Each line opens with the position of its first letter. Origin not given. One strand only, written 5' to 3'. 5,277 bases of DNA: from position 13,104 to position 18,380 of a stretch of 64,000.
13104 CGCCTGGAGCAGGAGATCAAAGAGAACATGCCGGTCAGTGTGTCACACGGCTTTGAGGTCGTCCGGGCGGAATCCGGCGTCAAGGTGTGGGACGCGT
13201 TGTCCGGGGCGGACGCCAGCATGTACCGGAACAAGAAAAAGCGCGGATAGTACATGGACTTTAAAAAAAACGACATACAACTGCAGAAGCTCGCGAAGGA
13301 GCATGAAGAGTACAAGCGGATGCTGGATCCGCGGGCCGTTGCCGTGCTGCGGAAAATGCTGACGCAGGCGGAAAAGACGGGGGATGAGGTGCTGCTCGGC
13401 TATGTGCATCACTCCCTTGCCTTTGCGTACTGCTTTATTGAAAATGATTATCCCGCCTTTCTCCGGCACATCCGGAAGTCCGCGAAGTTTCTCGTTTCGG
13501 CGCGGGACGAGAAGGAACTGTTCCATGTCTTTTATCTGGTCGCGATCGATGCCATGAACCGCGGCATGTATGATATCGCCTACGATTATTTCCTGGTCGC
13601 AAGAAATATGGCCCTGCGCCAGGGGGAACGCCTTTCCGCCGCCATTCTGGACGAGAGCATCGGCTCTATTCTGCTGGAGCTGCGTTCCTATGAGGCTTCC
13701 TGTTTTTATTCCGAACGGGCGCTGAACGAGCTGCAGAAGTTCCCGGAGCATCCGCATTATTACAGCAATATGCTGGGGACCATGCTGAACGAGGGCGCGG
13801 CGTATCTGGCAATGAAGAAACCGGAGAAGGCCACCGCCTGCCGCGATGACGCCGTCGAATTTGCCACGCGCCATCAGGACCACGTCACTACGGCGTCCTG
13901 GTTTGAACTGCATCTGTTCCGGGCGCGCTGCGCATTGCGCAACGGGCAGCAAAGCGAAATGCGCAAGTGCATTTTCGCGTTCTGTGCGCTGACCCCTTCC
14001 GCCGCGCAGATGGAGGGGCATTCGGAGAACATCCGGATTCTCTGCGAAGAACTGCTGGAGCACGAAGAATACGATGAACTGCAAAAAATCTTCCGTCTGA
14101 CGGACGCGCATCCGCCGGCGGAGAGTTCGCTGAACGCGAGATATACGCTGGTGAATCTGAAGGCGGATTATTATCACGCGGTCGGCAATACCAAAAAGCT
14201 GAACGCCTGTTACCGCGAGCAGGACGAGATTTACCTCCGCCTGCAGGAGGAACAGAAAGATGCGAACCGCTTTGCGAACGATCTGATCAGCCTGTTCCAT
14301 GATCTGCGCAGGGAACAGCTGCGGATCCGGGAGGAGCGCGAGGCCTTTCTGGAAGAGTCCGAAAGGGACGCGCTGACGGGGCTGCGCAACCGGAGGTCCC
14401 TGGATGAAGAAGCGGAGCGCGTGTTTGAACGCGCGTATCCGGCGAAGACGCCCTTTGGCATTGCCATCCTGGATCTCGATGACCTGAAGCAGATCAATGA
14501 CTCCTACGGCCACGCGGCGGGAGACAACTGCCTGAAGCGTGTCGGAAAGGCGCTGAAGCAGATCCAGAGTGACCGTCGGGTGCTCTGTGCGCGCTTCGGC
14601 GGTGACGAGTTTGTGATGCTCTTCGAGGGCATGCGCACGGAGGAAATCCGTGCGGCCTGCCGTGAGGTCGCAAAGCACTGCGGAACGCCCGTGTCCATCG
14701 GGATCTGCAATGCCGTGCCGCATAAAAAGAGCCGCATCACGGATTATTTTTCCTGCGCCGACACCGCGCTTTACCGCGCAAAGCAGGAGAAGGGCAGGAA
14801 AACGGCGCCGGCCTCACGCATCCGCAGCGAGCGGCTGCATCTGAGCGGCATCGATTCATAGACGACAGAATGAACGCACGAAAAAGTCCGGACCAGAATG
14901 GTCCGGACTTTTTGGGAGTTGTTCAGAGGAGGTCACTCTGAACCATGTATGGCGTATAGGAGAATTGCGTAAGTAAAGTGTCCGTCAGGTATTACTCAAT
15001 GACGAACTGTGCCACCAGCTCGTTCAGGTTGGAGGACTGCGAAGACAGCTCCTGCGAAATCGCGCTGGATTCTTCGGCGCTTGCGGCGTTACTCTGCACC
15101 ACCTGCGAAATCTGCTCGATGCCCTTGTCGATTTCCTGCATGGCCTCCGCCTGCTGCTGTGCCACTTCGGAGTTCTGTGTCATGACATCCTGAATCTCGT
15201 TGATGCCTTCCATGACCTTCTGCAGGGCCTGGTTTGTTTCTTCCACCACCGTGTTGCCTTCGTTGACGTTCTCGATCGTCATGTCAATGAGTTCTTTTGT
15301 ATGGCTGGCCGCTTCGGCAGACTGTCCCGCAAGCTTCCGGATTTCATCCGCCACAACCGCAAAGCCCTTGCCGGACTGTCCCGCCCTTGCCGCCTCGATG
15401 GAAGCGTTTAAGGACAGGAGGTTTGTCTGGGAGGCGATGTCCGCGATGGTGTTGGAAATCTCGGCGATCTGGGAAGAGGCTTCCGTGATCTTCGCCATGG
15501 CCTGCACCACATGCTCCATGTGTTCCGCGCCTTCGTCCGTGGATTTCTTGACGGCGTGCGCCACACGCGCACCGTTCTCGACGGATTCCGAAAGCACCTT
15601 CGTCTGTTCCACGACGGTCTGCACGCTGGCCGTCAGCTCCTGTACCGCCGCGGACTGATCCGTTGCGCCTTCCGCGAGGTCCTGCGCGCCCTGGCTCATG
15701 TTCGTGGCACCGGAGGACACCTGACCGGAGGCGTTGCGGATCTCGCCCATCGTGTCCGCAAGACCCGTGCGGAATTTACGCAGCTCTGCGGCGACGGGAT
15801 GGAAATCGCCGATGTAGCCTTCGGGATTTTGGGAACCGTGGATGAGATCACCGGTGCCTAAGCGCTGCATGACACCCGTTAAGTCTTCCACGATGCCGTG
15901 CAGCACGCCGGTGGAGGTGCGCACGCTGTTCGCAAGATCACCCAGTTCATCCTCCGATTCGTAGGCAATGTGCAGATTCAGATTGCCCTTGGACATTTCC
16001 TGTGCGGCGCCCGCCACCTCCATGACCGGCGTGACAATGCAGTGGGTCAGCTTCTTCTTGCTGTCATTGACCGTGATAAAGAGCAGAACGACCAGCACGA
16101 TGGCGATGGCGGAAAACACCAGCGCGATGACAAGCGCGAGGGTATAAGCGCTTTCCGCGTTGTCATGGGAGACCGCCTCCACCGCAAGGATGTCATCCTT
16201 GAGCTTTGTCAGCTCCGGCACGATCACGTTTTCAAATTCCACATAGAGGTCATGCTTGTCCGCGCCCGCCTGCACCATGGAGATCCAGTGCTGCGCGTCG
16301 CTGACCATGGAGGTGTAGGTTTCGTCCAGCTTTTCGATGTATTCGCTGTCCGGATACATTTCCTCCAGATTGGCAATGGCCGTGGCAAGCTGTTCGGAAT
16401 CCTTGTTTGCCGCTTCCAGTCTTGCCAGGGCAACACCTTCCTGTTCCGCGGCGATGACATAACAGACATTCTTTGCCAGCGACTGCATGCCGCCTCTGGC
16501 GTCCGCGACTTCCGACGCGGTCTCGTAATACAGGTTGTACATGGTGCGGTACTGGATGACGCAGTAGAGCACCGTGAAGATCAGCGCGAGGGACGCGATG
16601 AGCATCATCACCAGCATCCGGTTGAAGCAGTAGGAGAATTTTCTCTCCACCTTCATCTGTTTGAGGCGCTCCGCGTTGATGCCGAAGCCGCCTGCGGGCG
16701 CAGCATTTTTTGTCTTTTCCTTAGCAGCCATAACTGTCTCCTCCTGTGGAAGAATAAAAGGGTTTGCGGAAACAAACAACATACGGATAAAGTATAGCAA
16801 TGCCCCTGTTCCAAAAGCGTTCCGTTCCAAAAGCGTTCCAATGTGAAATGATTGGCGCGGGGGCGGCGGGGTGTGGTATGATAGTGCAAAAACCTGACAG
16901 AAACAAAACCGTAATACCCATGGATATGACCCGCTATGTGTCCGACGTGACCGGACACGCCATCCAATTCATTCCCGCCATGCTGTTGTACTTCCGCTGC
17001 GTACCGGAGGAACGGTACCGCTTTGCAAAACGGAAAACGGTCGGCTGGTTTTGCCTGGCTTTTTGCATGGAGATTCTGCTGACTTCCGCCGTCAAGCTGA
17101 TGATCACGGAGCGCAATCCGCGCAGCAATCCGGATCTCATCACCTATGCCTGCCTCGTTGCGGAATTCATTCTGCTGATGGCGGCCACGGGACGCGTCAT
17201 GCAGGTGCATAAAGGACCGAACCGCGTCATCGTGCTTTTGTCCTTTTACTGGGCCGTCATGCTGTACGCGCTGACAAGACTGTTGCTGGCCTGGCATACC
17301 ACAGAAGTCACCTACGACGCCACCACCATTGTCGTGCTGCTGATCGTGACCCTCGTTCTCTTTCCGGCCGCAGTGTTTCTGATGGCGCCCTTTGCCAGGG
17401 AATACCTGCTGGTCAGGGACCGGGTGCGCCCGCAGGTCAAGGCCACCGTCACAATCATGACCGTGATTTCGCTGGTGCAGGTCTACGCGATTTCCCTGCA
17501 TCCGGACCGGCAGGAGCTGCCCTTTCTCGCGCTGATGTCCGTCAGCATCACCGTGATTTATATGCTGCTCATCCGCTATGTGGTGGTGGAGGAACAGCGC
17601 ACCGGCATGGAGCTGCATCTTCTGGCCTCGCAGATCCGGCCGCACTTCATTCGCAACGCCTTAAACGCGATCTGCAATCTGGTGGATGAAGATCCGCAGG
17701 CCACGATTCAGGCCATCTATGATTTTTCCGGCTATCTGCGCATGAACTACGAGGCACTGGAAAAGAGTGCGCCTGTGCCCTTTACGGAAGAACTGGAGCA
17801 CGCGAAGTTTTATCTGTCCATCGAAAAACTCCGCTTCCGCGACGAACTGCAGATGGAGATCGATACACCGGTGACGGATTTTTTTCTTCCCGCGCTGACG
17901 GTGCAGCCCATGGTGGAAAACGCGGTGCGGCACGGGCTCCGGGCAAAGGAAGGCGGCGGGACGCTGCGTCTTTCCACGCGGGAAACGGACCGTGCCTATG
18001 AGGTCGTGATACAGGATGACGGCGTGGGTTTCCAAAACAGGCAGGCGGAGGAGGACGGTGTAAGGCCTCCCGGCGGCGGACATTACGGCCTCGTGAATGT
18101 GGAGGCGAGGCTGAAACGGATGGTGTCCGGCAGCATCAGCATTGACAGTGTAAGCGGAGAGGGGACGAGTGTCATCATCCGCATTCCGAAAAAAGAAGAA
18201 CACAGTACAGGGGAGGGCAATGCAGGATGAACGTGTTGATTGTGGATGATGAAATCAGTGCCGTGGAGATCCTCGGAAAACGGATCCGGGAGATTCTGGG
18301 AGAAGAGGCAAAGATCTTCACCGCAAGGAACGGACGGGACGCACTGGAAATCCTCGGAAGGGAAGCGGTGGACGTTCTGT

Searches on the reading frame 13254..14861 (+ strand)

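Call 66: search_protein_families(library=pfam, proteins=[window:13254-14861:+], max_evalue=0.0001)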
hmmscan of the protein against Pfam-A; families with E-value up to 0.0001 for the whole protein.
window:13254-14861:+ (535 aa): 2 families
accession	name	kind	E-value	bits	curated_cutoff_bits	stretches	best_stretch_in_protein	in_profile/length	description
PF00990.26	GGDEF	-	1.3e-33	116.5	23.8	1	371-514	3-159/161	Diguanylate cyclase, GGDEF domain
PF17853.6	GGDEF_2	-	3.2e-05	24.6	24.5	0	395-489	17-98/116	GGDEF-like domain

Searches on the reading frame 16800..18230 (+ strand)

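Call 66: search_protein_families(library=pfam, proteins=[window:16800-18230:+], max_evalue=0.0001)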
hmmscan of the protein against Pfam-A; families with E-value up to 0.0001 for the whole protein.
window:16800-18230:+ (476 aa): 3 families
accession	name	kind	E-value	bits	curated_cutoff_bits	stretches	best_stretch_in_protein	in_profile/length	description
PF06580.19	His_kinase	-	3.4e-19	69.3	25.2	1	270-350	1-81/81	Histidine kinase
PF02518.31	HATPase_c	-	2.7e-11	44.3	26.4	1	368-465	10-110/111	Histidine kinase-, DNA gyrase B-, and HSP90-like ATPase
PF13581.12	HATPase_c_2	-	2.6e-05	24.7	27.4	1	368-433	36-104/127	Histidine kinase-like ATPase domain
